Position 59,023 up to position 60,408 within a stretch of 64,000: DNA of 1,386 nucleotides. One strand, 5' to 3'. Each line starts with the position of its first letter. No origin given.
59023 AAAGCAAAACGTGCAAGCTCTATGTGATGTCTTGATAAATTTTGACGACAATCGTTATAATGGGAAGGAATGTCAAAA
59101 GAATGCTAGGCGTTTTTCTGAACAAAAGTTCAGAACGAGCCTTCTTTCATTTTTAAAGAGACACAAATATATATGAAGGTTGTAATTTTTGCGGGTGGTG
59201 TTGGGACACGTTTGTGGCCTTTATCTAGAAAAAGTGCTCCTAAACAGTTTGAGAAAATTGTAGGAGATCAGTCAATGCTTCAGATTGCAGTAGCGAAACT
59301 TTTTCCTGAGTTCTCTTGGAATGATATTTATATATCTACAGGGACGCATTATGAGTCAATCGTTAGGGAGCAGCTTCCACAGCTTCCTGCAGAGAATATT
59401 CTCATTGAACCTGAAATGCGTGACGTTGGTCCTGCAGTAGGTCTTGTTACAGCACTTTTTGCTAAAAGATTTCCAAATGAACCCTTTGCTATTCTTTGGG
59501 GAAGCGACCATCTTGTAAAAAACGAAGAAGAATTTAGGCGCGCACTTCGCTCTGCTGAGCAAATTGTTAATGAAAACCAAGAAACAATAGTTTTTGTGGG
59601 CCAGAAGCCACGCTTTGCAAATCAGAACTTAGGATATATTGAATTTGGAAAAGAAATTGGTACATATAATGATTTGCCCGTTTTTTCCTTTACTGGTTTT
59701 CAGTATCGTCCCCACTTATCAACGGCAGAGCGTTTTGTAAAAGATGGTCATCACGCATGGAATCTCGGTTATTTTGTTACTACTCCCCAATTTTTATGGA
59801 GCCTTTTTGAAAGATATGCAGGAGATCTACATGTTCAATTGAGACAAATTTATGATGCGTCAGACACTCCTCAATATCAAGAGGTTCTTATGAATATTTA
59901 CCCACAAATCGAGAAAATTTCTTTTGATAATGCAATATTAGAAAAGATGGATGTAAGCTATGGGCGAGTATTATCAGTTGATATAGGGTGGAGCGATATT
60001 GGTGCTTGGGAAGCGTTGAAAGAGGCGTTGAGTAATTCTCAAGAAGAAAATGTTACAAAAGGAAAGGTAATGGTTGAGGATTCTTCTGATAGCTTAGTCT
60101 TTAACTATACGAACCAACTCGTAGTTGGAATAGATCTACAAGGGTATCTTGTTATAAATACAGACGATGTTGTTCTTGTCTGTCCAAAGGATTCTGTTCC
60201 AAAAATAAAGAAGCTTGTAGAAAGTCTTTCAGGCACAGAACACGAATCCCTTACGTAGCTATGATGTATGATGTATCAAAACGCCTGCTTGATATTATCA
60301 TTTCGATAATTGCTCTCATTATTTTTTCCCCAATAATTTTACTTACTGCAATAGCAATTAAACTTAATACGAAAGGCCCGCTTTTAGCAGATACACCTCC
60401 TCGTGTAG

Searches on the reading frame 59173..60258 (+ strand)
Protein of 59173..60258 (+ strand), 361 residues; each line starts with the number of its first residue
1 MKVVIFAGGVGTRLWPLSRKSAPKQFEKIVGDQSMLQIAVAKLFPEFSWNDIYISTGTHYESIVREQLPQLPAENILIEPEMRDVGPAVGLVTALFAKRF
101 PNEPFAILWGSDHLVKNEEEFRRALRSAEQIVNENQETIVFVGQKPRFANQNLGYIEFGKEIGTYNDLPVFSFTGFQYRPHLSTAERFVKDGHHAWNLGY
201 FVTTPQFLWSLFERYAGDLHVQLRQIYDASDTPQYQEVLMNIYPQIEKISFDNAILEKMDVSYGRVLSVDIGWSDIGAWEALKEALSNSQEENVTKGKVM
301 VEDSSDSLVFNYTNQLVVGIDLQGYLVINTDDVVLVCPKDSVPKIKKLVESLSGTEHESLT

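Call 8: search_protein_families(library=pfam, proteins=[window:59173-60258:+], max_evalue=0.01)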
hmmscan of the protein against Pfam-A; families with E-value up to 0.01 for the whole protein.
window:59173-60258:+ (361 aa): 3 families
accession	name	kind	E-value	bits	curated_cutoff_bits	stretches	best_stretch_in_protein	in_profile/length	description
PF00483.29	NTP_transferase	-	3.5e-26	92.7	21.2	1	2-289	1-242/245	Nucleotidyl transferase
PF22640.1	ManC_GMP_beta-helix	-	1.2e-07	32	27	1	303-352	7-55/55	MannoseP isomerase/GMP-like beta-helix domain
PF12804.13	NTP_transf_3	-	2.8e-05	24.8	27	1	3-129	1-112/160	MobA-like NTP transferase domain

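Call 63: search_protein_families(library=ncbifam, proteins=[window:59173-60258:+], max_evalue=0.00001)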
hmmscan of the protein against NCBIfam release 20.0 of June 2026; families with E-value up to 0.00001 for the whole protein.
window:59173-60258:+ (361 aa): 2 families
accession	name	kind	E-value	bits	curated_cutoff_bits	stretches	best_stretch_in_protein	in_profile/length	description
TIGR01479.1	GMP_PMI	equivalog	9.6e-66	222.5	372.95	1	3-356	3-349/467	mannose-1-phosphate guanylyltransferase/mannose-6-phosphate isomerase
NF012004.0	PRK15460.1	equivalog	5.5e-50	170.4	859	1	4-353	9-356/478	mannose-1-phosphate guanyltransferase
